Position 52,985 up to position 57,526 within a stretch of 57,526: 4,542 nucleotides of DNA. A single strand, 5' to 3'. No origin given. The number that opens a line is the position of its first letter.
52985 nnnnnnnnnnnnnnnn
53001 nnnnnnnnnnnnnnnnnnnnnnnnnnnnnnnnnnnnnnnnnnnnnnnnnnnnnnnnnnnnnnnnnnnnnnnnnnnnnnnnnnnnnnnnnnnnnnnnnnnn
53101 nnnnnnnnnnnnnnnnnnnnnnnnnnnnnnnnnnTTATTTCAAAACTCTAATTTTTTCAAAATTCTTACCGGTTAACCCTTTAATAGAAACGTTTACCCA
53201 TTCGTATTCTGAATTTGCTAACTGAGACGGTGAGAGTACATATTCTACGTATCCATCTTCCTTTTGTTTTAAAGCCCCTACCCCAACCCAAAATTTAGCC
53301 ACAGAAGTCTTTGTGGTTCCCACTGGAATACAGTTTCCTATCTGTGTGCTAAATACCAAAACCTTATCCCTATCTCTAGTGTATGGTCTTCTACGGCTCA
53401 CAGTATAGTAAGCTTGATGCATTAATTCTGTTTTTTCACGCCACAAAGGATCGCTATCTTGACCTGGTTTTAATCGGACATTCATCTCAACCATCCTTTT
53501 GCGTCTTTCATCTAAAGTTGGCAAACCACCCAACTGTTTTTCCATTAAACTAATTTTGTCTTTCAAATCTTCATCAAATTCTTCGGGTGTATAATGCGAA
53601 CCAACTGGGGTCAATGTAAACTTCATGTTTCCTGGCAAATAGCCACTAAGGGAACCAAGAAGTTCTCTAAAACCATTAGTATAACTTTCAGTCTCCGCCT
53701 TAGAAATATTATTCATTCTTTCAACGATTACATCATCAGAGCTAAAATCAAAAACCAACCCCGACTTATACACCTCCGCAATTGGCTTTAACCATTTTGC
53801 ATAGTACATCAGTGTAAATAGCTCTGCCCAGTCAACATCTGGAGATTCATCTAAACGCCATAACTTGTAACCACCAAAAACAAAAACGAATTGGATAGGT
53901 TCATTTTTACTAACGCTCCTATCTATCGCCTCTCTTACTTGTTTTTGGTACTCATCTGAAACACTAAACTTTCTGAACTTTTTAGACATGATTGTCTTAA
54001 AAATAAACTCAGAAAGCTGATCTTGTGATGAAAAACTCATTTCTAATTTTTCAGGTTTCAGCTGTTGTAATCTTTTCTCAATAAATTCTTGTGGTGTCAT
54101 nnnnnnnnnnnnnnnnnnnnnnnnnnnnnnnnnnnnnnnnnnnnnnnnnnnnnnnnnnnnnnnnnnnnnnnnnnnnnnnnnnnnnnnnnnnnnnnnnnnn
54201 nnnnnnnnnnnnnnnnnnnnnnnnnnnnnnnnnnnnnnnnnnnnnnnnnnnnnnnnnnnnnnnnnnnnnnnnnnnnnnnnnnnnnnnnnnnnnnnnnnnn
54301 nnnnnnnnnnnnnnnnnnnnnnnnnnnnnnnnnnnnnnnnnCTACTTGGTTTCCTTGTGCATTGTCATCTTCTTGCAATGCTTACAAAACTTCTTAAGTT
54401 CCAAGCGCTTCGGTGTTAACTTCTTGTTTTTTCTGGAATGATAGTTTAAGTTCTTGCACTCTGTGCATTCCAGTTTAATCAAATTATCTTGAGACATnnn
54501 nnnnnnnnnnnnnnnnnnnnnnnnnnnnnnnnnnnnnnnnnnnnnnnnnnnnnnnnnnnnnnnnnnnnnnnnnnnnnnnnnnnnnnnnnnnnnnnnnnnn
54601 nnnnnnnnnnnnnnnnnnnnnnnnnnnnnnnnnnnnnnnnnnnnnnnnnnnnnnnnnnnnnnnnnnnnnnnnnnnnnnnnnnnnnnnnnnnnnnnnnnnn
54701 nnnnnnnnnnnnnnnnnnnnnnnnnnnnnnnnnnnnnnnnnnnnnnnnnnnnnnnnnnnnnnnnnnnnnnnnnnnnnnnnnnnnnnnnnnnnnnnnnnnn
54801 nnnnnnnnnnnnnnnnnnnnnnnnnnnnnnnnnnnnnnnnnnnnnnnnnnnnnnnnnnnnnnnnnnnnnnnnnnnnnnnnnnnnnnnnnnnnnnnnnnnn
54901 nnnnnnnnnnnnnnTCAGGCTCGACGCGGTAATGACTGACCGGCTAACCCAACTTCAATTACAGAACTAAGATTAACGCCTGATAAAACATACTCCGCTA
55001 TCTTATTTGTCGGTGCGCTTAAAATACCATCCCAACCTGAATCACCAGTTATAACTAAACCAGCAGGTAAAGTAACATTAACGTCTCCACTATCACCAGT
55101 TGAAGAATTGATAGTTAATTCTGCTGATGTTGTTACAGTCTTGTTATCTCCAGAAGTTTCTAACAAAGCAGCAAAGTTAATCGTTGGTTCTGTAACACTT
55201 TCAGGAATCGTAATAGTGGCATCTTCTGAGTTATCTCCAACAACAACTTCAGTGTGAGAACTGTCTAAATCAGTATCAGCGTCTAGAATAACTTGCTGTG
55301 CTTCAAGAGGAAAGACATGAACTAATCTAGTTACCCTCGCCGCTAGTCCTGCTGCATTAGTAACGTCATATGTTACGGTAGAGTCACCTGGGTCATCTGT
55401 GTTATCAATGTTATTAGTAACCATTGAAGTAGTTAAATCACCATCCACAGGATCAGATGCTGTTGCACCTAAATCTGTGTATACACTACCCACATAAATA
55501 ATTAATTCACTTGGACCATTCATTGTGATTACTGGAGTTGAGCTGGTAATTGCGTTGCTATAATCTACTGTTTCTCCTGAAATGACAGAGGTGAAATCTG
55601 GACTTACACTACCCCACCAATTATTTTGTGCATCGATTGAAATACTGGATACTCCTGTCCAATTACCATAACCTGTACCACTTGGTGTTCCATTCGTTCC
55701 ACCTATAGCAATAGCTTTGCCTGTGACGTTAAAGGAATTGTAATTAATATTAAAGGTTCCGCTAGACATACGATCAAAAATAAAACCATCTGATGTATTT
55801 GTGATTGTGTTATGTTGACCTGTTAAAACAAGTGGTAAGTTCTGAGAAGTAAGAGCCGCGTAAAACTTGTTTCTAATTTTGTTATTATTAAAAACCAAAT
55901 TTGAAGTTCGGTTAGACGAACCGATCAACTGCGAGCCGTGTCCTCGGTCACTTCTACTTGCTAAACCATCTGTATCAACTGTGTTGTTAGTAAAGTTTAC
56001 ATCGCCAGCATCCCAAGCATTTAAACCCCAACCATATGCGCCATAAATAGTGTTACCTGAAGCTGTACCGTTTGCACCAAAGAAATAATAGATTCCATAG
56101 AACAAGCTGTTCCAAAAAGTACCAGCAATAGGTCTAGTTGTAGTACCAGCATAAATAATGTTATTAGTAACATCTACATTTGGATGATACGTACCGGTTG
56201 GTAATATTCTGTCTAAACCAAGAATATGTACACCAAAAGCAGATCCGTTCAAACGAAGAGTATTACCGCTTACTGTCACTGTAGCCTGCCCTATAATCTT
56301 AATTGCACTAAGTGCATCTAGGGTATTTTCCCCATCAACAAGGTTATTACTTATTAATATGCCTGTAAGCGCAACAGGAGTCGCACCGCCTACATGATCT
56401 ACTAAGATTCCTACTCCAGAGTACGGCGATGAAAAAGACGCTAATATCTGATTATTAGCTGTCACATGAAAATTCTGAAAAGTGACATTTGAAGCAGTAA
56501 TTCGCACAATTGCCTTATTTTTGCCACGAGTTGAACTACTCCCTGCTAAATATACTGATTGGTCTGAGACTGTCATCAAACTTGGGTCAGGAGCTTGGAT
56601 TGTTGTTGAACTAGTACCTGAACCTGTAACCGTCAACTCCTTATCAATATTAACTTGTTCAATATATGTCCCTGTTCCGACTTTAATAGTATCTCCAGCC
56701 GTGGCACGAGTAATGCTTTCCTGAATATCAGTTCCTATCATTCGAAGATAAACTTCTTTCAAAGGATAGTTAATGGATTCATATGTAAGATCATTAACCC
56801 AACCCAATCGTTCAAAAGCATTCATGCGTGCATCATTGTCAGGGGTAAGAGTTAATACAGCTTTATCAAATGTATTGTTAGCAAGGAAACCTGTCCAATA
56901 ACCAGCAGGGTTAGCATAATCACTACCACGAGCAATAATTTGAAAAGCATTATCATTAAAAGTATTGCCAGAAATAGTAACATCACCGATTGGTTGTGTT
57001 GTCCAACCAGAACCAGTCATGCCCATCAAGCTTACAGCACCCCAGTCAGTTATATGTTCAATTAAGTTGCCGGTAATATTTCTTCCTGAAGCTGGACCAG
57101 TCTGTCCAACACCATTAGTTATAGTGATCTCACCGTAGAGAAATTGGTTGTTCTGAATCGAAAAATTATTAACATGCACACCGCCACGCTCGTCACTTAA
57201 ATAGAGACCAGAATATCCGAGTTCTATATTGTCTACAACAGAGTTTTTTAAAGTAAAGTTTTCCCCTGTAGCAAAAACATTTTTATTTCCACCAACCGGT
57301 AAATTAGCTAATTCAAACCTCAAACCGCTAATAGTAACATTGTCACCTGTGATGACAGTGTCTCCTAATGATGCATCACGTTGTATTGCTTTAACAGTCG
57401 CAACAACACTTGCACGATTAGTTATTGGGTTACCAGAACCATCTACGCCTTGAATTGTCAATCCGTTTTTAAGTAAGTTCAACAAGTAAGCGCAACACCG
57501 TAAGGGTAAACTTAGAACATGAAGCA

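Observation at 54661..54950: GC-5: gene-fragment-like GC-rich block on the 5' flank of tRNA-Thr(UGU) that also supplies the C-terminal codons and stop of the beta-helix protein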

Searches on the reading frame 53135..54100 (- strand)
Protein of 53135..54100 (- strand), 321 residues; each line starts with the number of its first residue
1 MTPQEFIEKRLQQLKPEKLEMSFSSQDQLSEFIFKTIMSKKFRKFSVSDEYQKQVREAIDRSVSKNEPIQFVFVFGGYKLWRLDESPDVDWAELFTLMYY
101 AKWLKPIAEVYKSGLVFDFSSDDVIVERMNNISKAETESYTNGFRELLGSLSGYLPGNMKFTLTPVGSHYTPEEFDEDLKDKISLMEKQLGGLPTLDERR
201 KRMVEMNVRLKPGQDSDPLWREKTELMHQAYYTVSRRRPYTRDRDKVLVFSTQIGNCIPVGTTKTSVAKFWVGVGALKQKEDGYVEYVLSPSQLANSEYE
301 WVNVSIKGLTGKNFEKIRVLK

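Call 58: find_encoding_contigs(protein=window:53135-54100:-, flank=5000, max_places=10)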
Protein window:53135-54100:- (321 aa): 19 contigs read that carry it; 8 places shown.
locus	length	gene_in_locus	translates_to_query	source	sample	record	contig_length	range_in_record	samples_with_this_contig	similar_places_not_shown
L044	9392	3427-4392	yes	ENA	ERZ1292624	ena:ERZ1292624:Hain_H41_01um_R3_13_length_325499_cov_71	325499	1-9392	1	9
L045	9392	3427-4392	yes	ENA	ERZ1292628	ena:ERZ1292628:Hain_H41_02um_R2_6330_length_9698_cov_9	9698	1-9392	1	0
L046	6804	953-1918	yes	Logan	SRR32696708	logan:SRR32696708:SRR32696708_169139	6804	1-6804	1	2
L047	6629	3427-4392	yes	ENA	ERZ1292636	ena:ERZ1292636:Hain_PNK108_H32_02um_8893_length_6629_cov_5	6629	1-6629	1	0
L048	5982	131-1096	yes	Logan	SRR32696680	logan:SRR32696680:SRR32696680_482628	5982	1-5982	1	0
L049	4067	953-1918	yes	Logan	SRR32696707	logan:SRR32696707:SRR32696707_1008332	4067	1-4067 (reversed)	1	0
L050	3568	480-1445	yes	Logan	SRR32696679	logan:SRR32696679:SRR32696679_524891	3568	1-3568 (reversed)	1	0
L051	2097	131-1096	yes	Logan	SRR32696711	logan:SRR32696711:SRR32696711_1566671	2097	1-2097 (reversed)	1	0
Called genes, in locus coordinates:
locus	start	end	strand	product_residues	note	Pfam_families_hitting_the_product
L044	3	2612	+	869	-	PF13229:Beta_helix (weak), PF16403:Bact_surface_Ig-like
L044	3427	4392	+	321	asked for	-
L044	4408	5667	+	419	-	PF07690:MFS_1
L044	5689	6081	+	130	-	-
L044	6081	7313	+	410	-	PF00083:Sugar_tr, PF05977:MFS_3 (weak), PF07690:MFS_1, PF03137:OATP, PF07690:MFS_1 (weak)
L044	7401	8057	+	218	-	-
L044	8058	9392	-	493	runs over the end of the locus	PF00478:IMPDH, PF03060:NMO (faint), PF00571:CBS, PF01070:FMN_dh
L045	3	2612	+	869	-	PF13229:Beta_helix (weak), PF16403:Bact_surface_Ig-like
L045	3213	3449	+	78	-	-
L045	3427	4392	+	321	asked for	-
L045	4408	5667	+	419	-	PF07690:MFS_1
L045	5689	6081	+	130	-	-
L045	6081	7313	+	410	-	PF00083:Sugar_tr, PF05977:MFS_3 (weak), PF07690:MFS_1, PF03137:OATP, PF07690:MFS_1 (weak)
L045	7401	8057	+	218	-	-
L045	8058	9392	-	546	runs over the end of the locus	?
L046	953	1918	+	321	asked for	-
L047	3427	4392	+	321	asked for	-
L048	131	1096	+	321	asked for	-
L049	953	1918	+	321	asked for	-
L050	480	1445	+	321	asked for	-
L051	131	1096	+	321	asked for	-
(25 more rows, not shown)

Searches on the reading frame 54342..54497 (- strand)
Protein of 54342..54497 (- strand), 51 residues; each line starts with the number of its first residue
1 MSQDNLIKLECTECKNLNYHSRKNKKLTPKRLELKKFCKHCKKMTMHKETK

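Call 49: find_encoding_contigs(protein=window:54342-54497:-, flank=4000, max_places=10)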
Protein window:54342-54497:- (51 aa): 1 contig read that carries it; 1 place shown.
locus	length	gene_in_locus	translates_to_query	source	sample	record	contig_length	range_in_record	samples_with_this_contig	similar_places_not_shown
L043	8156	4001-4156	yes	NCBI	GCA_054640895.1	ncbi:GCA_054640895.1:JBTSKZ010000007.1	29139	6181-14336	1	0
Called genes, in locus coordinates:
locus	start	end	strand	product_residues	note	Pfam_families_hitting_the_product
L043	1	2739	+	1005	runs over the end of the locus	PF07602:DUF1565 (weak), PF13229:Beta_helix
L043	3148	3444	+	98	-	-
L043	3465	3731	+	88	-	-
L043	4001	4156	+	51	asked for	PF00471:Ribosomal_L33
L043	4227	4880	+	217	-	PF13384:HTH_23 (weak)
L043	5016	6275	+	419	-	PF07690:MFS_1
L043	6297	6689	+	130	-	-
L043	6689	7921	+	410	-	PF00083:Sugar_tr, PF05977:MFS_3 (weak), PF07690:MFS_1, PF03137:OATP, PF07690:MFS_1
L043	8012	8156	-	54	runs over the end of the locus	-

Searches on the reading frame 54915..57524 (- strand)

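Call 43: search_protein_families(library=pfam, max_evalue=0.01, proteins=[window:54915-57524:-])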
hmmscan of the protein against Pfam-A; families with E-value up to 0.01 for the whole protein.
window:54915-57524:- (869 aa): 2 families
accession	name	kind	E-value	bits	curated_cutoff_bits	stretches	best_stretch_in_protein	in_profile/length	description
PF16403.11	Bact_surface_Ig-like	-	5.2e-14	52.5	27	1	666-737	1-71/71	Bacterial surface protein, Ig-like domain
PF13229.12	Beta_helix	-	4.3e-08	33.4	25.9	1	448-557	55-142/158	Right handed beta helix region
